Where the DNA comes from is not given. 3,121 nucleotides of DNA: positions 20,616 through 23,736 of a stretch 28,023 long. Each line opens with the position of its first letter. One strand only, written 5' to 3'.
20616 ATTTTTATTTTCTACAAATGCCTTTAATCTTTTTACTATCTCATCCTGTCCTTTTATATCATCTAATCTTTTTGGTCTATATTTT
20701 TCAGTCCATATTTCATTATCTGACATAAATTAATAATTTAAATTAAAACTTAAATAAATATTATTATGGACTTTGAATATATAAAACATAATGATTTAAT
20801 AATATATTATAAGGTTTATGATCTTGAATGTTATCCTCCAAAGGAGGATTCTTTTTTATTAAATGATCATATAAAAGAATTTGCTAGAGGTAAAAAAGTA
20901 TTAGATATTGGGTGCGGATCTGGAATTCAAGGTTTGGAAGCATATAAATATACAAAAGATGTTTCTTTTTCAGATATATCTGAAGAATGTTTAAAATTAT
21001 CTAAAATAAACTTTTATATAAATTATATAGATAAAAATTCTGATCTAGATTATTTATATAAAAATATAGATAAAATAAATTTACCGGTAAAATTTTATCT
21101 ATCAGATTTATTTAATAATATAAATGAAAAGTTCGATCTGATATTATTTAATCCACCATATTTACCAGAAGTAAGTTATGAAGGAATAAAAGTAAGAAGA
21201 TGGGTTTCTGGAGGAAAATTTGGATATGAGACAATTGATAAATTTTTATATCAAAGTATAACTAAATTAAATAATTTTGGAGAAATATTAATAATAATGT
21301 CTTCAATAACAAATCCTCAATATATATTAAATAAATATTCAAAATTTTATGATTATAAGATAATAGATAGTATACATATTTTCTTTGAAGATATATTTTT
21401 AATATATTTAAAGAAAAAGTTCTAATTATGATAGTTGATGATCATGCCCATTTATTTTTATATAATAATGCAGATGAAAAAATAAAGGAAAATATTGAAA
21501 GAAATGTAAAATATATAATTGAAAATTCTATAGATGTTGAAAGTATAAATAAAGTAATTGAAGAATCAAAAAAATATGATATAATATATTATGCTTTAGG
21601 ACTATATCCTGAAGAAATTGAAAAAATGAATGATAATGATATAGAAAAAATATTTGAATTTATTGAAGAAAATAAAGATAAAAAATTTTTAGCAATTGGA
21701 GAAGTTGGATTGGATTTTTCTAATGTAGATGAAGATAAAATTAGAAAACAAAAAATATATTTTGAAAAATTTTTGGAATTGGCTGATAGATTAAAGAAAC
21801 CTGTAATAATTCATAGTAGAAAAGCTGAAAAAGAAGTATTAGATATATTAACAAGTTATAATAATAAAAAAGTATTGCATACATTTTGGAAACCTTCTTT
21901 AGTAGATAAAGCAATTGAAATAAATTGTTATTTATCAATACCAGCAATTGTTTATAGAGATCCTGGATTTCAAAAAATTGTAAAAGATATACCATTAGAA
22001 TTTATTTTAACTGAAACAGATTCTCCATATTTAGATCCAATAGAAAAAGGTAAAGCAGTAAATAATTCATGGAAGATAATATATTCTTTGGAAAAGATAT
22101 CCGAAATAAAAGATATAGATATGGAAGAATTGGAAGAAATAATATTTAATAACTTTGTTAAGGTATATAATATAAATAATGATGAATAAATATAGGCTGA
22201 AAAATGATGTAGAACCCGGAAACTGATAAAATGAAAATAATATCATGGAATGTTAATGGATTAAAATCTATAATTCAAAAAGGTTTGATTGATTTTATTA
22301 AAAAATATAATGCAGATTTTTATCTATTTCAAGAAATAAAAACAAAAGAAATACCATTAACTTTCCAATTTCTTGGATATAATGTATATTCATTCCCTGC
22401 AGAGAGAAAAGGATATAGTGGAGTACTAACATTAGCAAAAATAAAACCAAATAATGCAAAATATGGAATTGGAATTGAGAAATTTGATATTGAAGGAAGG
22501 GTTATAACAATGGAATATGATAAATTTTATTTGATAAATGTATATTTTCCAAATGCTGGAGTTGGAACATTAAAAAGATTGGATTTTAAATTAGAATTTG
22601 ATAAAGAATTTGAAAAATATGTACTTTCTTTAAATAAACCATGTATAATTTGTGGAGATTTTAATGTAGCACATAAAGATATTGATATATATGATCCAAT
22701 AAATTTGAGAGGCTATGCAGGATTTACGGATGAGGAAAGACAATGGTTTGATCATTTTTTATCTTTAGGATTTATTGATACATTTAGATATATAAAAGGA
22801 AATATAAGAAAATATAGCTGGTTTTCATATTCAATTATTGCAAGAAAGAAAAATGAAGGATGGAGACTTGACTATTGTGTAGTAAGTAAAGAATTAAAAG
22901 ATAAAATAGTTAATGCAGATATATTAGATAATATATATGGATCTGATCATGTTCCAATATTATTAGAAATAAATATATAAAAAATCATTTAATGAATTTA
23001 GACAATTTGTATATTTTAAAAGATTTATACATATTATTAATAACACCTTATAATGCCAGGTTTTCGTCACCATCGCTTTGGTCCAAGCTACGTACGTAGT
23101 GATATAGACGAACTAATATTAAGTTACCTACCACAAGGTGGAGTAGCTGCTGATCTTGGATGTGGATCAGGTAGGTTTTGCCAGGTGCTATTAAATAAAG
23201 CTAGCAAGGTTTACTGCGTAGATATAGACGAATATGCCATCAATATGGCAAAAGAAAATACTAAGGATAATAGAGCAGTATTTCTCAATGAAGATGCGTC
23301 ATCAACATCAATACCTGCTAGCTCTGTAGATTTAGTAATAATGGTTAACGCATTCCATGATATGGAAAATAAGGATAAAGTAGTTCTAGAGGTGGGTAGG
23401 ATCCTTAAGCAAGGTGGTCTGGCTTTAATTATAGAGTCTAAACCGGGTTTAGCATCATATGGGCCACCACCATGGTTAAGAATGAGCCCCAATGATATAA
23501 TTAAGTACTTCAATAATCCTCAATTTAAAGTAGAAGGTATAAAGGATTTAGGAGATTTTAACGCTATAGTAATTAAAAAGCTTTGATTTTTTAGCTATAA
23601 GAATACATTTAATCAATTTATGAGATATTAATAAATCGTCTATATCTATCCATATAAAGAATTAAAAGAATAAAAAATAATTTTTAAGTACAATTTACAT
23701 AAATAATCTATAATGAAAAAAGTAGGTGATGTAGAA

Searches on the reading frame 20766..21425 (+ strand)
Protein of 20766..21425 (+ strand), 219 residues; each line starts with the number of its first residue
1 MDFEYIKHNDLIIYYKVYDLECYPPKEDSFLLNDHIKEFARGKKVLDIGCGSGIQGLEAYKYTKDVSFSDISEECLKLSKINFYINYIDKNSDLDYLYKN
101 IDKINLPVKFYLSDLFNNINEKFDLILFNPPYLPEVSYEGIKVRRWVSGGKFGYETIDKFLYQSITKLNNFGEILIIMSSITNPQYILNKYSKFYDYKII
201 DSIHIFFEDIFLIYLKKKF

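Call 12: search_protein_families(library=pfam, max_evalue=0.1, proteins=[window:20766-21425:+])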
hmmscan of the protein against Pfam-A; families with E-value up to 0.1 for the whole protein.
window:20766-21425:+ (219 aa): 13 families
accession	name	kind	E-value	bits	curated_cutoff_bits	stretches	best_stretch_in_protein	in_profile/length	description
PF05175.20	MTS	-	4.3e-13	49.7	23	1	31-190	22-152/170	Methyltransferase small domain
PF06325.19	PrmA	-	2.7e-05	24.3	22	1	41-99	161-219/296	Ribosomal protein L11 methyltransferase (PrmA)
PF13847.12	Methyltransf_31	-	4.1e-05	23.7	27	1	41-177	3-109/145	Methyltransferase domain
PF13649.12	Methyltransf_25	-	0.00022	22.3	27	1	45-83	1-41/97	Methyltransferase domain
PF13489.12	Methyltransf_23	-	0.00062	20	27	1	38-127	19-86/164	Methyltransferase domain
PF03602.21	Cons_hypoth95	-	0.00067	19.8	24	1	36-135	36-126/182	Conserved hypothetical protein 95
PF02384.22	N6_Mtase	-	0.0015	18.3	20.4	1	22-178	28-183/311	N-6 DNA Methylase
PF07669.17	Eco57I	-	0.004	17.7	25.3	1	70-209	7-169/171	Eco57I restriction-modification methylase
PF10294.15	Methyltransf_16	-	0.011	16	21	1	39-86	44-92/174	Lysine methyltransferase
PF05971.18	Methyltransf_10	-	0.035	13.9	23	1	32-135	93-190/299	RNA methyltransferase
PF08242.18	Methyltransf_12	-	0.068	14.3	30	0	46-127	1-70/98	Methyltransferase domain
PF01135.25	PCMT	-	0.08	13.1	20.3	0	39-56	71-88/210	Protein-L-isoaspartate(D-aspartate) O-methyltransferase (PCMT)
PF08241.18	Methyltransf_11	-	0.084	14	21.2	0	46-84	1-39/95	Methyltransferase domain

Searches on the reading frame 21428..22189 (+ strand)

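Call 12: search_protein_families(library=pfam, max_evalue=0.1, proteins=[window:21428-22189:+])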
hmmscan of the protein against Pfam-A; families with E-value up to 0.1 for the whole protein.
window:21428-22189:+ (253 aa): 3 families
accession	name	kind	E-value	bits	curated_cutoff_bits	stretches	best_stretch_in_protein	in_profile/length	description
PF01026.27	TatD_DNase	-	4.4e-61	206.9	27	1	3-248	1-253/253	TatD related DNase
PF14823.11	Sirohm_synth_C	-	0.026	14.6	24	0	62-83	45-66/68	Sirohaem biosynthesis protein C-terminal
PF17035.10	BET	-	0.051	14.1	24.5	1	62-107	12-57/64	Bromodomain extra-terminal - transcription regulation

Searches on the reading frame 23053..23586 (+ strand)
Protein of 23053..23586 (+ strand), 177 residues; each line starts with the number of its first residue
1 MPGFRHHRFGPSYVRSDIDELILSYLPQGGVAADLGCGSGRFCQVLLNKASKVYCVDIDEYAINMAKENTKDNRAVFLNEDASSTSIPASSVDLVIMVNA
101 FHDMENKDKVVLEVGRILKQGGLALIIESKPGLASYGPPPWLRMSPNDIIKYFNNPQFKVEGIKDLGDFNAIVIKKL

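Call 93: search_protein_families(library=pfam, max_evalue=0.001, proteins=[window:23053-23586:+])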
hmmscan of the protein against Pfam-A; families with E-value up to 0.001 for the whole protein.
window:23053-23586:+ (177 aa): 12 families
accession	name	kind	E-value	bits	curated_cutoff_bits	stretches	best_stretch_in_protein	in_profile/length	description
PF08241.18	Methyltransf_11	-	7.7e-21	75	21.2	1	34-126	2-95/95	Methyltransferase domain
PF13649.12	Methyltransf_25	-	2.6e-17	63.7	27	1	33-122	2-97/97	Methyltransferase domain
PF08242.18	Methyltransf_12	-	4.2e-15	56.7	30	1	34-123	2-97/98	Methyltransferase domain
PF13847.12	Methyltransf_31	-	4.6e-15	56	27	1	32-129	7-112/145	Methyltransferase domain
PF13489.12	Methyltransf_23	-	8e-12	45.6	27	1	5-158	2-150/164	Methyltransferase domain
PF05175.20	MTS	-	3.5e-11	43.5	23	1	20-127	21-139/170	Methyltransferase small domain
PF01728.25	FtsJ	-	8.8e-08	32.7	24.1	1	26-95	19-95/181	FtsJ-like methyltransferase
PF06325.19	PrmA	-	4.4e-07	30.1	22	1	31-96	164-231/296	Ribosomal protein L11 methyltransferase (PrmA)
PF01209.24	Ubie_methyltran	-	2.9e-06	27.2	20.1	1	30-129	49-155/233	ubiE/COQ5 methyltransferase family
PF07021.18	MetW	-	1.4e-05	25.2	21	1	20-120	5-104/193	Methionine biosynthesis protein MetW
PF05148.21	Methyltransf_8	-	5.5e-05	23.6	27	1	27-130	71-160/219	Hypothetical methyltransferase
PF00891.24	Methyltransf_2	-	0.00015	21.6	22.3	1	33-129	67-167/210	O-methyltransferase domain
